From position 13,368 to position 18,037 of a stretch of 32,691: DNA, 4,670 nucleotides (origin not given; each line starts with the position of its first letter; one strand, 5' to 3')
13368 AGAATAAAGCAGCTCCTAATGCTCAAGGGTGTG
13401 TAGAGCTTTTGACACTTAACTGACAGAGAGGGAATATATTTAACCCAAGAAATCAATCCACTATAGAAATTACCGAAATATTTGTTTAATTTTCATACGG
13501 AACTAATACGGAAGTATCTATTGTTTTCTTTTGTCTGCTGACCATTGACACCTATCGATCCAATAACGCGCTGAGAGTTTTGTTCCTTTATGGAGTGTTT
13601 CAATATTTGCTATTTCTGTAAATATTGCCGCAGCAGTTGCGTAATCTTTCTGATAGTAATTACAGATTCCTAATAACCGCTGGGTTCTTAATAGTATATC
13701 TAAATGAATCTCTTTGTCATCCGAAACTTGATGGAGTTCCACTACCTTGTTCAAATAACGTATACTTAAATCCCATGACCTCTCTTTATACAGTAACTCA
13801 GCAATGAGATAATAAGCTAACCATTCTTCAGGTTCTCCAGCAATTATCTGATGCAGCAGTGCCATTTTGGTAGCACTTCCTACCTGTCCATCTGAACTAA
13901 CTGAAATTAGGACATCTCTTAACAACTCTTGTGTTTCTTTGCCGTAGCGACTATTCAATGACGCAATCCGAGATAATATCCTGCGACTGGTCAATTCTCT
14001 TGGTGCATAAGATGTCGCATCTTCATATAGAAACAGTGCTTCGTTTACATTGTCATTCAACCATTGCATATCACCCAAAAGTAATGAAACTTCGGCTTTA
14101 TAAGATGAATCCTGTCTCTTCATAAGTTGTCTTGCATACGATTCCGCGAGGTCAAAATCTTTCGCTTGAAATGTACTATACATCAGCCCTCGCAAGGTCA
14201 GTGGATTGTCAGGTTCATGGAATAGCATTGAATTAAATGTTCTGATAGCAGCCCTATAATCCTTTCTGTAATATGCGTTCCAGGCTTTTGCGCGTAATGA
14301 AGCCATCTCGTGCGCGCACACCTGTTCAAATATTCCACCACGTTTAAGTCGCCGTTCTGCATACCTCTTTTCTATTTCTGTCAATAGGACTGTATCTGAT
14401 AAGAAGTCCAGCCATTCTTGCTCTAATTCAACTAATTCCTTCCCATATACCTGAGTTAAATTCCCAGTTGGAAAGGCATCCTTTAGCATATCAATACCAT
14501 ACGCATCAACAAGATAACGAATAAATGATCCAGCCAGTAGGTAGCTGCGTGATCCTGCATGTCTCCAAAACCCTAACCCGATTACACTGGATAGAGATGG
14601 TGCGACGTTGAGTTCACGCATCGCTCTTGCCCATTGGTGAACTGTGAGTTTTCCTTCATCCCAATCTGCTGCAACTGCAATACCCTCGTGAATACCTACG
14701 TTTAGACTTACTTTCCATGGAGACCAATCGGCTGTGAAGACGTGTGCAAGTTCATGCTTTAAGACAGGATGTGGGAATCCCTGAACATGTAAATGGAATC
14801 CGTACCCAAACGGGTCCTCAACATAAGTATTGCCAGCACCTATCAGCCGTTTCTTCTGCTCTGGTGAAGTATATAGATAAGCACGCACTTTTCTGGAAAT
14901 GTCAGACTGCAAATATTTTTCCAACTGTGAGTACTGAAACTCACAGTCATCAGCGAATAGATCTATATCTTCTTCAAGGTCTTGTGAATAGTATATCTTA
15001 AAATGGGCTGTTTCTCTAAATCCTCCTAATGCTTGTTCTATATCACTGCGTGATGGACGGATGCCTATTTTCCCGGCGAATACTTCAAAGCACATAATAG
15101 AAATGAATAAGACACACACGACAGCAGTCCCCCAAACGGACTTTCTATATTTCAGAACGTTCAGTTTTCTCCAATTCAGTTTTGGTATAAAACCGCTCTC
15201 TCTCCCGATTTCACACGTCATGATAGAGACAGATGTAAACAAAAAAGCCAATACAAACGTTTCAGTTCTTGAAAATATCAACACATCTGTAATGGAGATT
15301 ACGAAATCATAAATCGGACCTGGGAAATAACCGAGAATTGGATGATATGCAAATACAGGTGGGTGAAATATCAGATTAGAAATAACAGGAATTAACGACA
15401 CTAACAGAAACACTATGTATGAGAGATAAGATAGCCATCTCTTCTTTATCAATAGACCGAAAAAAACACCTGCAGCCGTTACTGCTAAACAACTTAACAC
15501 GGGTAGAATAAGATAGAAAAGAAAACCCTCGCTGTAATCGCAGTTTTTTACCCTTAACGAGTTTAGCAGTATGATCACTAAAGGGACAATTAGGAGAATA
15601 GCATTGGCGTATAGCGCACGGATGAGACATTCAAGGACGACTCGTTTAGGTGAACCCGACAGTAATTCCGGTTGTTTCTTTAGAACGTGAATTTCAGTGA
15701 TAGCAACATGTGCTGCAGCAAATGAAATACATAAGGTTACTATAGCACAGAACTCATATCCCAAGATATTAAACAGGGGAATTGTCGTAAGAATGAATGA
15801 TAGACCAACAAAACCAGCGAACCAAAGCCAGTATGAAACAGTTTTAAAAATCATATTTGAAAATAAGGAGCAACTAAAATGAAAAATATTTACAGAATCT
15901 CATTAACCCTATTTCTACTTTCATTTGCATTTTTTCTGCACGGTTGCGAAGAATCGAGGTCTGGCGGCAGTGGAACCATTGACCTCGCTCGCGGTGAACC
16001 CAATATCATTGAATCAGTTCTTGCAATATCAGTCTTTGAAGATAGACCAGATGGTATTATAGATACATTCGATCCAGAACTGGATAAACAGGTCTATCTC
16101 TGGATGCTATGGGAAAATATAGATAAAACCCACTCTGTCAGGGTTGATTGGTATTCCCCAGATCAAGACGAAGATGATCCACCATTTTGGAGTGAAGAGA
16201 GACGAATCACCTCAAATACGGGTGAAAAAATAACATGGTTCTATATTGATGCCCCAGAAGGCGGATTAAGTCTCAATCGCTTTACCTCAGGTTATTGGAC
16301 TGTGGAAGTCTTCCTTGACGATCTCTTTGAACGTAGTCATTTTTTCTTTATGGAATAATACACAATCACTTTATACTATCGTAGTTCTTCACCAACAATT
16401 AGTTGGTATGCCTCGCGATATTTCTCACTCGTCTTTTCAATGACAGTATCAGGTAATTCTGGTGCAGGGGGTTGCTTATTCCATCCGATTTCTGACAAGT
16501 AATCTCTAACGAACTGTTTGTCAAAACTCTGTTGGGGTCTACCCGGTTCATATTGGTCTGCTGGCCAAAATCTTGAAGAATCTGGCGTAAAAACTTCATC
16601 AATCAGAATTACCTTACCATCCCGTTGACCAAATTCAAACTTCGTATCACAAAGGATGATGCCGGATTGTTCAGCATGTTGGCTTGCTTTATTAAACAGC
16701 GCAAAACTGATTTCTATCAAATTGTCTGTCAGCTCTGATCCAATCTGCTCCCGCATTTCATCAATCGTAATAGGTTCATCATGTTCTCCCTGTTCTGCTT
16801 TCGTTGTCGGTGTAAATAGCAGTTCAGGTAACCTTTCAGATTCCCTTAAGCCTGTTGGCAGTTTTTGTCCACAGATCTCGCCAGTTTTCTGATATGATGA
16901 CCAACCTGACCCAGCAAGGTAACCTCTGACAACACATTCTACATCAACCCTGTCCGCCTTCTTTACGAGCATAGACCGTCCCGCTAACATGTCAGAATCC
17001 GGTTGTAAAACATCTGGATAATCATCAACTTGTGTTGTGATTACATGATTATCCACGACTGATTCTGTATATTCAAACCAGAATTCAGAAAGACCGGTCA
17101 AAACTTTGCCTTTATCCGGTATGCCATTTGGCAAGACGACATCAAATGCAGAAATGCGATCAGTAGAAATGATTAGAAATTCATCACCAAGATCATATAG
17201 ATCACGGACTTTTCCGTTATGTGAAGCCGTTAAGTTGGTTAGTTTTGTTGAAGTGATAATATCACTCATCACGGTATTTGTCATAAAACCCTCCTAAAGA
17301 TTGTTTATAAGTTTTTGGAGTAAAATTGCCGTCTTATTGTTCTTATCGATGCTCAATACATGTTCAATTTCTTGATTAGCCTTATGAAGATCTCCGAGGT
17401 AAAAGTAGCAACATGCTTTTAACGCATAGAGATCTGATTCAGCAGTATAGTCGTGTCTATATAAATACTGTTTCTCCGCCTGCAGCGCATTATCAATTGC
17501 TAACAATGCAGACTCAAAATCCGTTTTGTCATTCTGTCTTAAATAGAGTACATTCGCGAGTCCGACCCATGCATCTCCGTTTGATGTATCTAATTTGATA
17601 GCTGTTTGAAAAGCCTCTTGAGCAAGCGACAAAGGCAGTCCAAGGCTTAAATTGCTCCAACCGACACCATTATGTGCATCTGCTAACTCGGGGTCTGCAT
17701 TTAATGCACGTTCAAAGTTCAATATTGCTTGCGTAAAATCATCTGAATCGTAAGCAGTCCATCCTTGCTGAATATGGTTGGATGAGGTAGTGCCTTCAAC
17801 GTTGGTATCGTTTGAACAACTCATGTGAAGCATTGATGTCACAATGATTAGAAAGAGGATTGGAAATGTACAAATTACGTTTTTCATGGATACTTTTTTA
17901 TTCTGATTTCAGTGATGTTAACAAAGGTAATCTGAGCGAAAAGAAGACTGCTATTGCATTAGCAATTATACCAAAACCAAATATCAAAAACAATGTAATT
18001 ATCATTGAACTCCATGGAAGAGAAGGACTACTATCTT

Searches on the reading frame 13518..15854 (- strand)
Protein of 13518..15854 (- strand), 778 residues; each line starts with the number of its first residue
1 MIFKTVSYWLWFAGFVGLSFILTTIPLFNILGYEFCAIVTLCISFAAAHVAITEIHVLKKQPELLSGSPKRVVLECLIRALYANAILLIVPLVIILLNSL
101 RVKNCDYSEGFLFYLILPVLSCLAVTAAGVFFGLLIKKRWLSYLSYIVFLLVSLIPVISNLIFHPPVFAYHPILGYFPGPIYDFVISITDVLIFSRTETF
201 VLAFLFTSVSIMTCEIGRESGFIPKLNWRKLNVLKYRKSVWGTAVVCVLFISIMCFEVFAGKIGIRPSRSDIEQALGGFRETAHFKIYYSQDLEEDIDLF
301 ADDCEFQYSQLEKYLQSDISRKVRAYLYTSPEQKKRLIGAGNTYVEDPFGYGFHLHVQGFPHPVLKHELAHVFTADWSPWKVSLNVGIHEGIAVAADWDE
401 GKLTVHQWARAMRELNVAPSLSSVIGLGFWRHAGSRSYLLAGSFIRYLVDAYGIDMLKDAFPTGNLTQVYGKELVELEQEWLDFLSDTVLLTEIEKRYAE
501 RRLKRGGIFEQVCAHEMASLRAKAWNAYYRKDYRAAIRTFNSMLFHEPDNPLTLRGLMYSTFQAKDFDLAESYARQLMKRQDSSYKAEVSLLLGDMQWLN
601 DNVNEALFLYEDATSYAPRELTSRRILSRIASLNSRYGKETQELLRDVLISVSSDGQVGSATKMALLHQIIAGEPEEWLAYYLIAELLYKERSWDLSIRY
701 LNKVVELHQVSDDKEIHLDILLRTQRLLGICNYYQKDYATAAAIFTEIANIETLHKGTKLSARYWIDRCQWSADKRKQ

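Call 37: search_protein_families(library=pfam, proteins=[window:13518-15854:-])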
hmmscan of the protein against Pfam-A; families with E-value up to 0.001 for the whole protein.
window:13518-15854:- (778 aa): 5 families
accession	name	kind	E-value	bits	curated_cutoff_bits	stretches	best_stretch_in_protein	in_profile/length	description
PF13424.12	TPR_12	-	5.3e-08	33.4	30.1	1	680-748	5-71/77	Tetratricopeptide repeat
PF14559.12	TPR_19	-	1.8e-07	31.8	25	0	530-582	4-56/68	Tetratricopeptide repeat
PF13432.12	TPR_16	-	1.1e-06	29.4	32.7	0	522-577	2-57/65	Tetratricopeptide repeat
PF07719.23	TPR_2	-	0.00024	21.4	27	0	679-707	2-30/34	Tetratricopeptide repeat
PF25064.1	ARM_TT21_5th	-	0.00043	21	27.8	0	528-612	12-97/117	TT21 fifth ARM repeats domain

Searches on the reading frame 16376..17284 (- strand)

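Call 37: search_protein_families(library=pfam, proteins=[window:16376-17284:-])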
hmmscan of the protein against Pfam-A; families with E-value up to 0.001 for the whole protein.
window:16376-17284:- (302 aa): 1 family
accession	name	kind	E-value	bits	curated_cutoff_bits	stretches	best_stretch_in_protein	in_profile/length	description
PF01259.24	SAICAR_synt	-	7.1e-74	248.9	20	1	22-272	3-230/233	SAICAR synthetase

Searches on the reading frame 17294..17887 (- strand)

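Call 37: search_protein_families(library=pfam, proteins=[window:17294-17887:-])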
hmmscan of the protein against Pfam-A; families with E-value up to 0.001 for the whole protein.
window:17294-17887:- (197 aa): 12 families
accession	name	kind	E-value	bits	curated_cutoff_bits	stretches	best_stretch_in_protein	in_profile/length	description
PF07719.23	TPR_2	-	4.9e-11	42.3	27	0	153-184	3-34/34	Tetratricopeptide repeat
PF13432.12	TPR_16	-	1.3e-10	42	32.7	1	40-83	2-45/65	Tetratricopeptide repeat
PF13414.12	TPR_11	-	2.3e-09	37.2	26.8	1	46-76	5-35/42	TPR repeat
PF13181.12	TPR_8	-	4e-09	36.3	25.7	0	152-184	2-34/34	Tetratricopeptide repeat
PF25062.1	ARM_TT21_N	-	7.6e-07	29.5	40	0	49-137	114-197/222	Tetratricopeptide repeat protein 21 N-terminal ARM repeat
PF14559.12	TPR_19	-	9.8e-07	29.4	25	0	89-140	10-60/68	Tetratricopeptide repeat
PF13431.12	TPR_17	-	1.9e-06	28.1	24.4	0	92-119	1-27/34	Tetratricopeptide repeat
PF00515.34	TPR_1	-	9.7e-06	25.6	27.8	0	40-67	6-33/34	Tetratricopeptide repeat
PF21545.3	T7SS_EccA1_N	-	4.7e-05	23.2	27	0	88-112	22-46/272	T7SS, ESX-1 secretion system protein EccA1, N-terminal domain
PF23914.1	TPR_CcmH_CycH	-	7.7e-05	23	42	0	87-178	67-148/158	Cytochrome c-type biogenesis protein H TPR domain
PF13428.12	TPR_14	-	0.00025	21.9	23.5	0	44-72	10-38/44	Tetratricopeptide repeat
PF13424.12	TPR_12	-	0.00037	21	30.1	0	123-182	18-76/77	Tetratricopeptide repeat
